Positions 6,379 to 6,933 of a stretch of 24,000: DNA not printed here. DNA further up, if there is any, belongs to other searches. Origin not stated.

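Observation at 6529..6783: Six-residue predicted core LCCCGI with three contiguous cysteines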

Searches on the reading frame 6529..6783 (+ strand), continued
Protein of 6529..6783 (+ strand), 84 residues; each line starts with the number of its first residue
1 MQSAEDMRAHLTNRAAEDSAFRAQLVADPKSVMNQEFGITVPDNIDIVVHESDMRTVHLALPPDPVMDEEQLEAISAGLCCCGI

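Call 74: find_encoding_contigs(protein=window:6529-6783:+, flank=3000, max_places=6)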
Protein window:6529-6783:+ (84 aa): 20 contigs read that carry it; 6 places shown.
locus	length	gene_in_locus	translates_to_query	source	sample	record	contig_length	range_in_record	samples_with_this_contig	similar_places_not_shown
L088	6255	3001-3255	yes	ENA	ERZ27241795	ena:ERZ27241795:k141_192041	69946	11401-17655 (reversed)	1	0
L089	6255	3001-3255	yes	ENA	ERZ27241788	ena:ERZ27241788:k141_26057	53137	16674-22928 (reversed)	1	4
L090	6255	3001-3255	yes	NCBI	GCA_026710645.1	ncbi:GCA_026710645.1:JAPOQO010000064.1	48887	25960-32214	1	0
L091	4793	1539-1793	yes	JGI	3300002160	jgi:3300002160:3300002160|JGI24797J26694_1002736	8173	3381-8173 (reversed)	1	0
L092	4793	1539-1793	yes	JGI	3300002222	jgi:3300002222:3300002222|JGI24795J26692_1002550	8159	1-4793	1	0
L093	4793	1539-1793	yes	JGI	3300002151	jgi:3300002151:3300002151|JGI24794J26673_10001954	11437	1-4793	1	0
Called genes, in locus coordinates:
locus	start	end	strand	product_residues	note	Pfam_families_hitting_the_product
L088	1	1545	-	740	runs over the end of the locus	PF03412:Peptidase_C39, PF00664:ABC_membrane, PF00005:ABC_tran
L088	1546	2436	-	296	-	PF25919:BSH_CusB (faint)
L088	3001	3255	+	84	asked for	PF27793:RNP_Burkhold (faint), PF02979:NHase_alpha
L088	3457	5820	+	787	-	PF03176:MMPL, PF02460:Patched (weak), PF12349:Sterol-sensing, PF03176:MMPL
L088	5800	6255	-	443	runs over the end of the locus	PF01565:FAD_binding_4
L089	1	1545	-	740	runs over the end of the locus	PF03412:Peptidase_C39, PF00664:ABC_membrane, PF00005:ABC_tran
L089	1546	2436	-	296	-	PF25919:BSH_CusB (faint)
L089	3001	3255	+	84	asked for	PF27793:RNP_Burkhold (faint), PF02979:NHase_alpha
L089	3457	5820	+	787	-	PF03176:MMPL, PF02460:Patched (weak), PF12349:Sterol-sensing, PF03176:MMPL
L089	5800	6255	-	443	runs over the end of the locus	PF01565:FAD_binding_4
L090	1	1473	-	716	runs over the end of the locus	PF03412:Peptidase_C39, PF00664:ABC_membrane, PF00005:ABC_tran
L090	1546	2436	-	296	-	PF25919:BSH_CusB (faint)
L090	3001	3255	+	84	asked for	PF27793:RNP_Burkhold (faint), PF02979:NHase_alpha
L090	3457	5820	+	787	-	PF03176:MMPL, PF02460:Patched (weak), PF12349:Sterol-sensing, PF03176:MMPL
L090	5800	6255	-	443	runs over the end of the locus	PF01565:FAD_binding_4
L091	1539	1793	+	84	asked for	PF27793:RNP_Burkhold (faint), PF02979:NHase_alpha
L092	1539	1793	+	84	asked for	PF27793:RNP_Burkhold (faint), PF02979:NHase_alpha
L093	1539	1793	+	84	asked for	PF27793:RNP_Burkhold (faint), PF02979:NHase_alpha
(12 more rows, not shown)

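Call 88: list_cluster_members(proteins=[window:6529-6780:+, window:12749-13864:-, window:13877-16264:-])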
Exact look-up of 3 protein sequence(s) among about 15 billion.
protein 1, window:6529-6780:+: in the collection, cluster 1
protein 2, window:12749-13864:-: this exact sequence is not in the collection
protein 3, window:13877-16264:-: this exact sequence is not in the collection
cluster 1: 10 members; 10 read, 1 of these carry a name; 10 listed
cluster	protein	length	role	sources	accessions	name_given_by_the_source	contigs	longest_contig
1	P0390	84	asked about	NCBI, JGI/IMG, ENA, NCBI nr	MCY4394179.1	MAG: NHLP leader peptide family RiPP precursor [Rhodospirillaceae bacterium] | NHLP leader peptide family RiPP precursor [Rhodospirillaceae bacterium]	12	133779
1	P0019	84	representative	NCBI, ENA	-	-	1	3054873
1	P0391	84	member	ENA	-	-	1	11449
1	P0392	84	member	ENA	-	-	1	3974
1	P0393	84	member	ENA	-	-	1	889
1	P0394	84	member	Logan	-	-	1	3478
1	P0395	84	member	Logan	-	-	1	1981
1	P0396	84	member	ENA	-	-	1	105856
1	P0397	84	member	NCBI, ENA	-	-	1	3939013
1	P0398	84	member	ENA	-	-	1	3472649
